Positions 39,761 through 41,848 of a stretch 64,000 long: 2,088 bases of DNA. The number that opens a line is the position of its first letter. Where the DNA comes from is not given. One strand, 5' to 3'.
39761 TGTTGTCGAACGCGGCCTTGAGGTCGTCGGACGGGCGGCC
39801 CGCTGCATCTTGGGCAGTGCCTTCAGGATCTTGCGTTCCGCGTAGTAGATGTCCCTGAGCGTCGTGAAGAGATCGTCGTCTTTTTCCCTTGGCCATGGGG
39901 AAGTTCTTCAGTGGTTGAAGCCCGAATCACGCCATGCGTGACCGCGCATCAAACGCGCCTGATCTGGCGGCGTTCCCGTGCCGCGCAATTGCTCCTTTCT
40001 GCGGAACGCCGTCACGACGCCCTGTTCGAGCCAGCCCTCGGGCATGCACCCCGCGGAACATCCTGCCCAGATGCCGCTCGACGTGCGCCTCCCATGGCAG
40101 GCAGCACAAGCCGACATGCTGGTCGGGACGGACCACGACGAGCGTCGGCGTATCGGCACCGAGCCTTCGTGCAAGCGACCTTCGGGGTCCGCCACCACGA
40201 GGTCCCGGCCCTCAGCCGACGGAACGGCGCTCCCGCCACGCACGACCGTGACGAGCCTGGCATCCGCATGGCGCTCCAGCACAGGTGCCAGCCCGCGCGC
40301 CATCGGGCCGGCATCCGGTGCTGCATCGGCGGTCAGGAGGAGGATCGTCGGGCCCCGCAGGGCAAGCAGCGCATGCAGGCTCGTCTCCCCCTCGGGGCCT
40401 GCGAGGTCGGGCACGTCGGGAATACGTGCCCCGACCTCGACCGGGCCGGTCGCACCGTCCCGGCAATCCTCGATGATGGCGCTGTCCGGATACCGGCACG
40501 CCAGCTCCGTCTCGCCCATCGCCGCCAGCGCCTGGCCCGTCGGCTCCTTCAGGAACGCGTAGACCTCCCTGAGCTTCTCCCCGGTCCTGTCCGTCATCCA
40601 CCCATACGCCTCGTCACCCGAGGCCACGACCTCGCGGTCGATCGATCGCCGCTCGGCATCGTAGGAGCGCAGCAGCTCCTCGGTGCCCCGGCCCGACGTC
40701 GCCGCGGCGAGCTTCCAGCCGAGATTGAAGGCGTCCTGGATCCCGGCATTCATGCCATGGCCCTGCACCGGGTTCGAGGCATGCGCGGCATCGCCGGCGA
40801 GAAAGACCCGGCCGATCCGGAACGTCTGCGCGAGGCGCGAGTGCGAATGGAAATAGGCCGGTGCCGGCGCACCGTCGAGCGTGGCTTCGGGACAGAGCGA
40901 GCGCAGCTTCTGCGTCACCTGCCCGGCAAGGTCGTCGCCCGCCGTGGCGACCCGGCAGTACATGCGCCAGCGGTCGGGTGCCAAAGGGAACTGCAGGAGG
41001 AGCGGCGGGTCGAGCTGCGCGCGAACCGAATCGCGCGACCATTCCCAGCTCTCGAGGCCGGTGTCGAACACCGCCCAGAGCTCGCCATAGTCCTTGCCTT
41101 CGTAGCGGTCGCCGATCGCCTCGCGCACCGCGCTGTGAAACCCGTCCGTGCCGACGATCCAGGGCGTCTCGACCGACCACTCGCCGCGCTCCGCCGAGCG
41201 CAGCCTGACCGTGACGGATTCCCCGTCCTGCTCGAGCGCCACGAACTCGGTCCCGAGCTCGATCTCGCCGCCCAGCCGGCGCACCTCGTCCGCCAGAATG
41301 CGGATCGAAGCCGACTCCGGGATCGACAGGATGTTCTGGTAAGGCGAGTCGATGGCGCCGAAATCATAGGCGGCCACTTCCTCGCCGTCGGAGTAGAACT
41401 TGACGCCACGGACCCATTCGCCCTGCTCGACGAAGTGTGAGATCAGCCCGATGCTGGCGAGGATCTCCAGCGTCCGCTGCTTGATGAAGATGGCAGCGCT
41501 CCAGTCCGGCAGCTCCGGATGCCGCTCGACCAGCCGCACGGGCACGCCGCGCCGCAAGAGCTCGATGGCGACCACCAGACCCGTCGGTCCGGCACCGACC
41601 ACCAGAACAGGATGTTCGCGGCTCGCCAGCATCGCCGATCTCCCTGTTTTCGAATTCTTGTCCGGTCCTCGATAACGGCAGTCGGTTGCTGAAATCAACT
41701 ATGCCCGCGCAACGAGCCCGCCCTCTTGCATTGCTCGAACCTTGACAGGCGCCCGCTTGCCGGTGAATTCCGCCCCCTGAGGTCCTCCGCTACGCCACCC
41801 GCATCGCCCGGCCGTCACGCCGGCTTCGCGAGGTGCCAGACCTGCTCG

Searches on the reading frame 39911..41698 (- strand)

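Call 18: search_protein_families(library=pfam, proteins=[window:39911-41698:-], max_evalue=0.01)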
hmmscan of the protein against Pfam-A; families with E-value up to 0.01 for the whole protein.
window:39911-41698:- (596 aa): 8 families
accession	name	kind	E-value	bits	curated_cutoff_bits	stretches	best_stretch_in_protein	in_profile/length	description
PF01494.25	FAD_binding_3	-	4.2e-68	230.6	22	1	29-358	2-346/349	FAD binding domain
PF01266.30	DAO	-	1.6e-07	31.6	27.9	1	31-64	2-35/353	FAD dependent oxidoreductase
PF00070.33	Pyr_redox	-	4e-06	27.7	22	1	31-63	2-34/82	Pyridine nucleotide-disulphide oxidoreductase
PF13450.12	NAD_binding_8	-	4.9e-05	24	21.9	1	33-63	1-31/68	NAD(P)-binding Rossmann-like domain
PF07992.20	Pyr_redox_2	-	8.1e-05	22.6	26.1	1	29-63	143-177/291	Pyridine nucleotide-disulphide oxidoreductase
PF00890.30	FAD_binding_2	-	0.0024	17.5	20.4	0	31-62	2-33/414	FAD binding domain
PF12831.13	FAD_oxidored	-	0.0031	17.3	27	1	31-62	2-33/416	FAD dependent oxidoreductase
PF03486.20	HI0933_like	-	0.0062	16.5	50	0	31-62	3-34/244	HI0933-like protein Rossmann domain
